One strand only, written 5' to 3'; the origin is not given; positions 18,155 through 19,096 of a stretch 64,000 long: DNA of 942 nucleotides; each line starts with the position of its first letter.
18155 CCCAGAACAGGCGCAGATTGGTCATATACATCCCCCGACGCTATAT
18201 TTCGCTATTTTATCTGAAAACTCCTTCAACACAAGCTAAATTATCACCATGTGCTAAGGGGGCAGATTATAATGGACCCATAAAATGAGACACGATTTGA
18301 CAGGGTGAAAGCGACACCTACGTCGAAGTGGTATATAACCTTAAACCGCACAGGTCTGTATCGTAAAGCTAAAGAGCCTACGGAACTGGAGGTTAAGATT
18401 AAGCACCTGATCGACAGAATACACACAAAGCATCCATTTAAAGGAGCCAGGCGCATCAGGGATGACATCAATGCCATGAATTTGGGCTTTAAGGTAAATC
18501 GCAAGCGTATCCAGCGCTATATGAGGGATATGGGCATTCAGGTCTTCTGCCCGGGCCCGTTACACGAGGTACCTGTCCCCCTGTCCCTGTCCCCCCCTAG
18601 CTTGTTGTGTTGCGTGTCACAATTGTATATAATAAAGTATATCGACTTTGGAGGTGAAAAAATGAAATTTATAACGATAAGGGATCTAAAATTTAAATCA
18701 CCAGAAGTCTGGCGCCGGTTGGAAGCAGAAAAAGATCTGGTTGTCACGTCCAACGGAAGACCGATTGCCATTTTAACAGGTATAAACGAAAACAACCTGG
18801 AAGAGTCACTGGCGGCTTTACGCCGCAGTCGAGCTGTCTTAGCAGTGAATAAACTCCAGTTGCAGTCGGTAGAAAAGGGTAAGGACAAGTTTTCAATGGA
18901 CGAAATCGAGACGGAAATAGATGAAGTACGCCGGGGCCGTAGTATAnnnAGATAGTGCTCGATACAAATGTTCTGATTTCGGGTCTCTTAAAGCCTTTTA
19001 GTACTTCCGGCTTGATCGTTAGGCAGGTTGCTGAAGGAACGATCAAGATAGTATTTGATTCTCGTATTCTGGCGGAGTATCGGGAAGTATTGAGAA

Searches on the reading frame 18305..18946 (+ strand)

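Call 91: search_protein_families(library=pfam, proteins=[window:18305-18946:+], max_evalue=0.01)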
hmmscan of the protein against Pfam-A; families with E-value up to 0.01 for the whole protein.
window:18305-18946:+ (214 aa): 2 families
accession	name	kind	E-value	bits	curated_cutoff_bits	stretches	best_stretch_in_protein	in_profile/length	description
PF13276.12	HTH_21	-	1.9e-13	50.8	28.1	1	28-83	2-57/60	HTH-like domain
PF02604.26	PhdYeFM_antitox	-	7e-06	26.2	29.8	1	120-174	1-56/74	Antitoxin Phd_YefM, type II toxin-antitoxin system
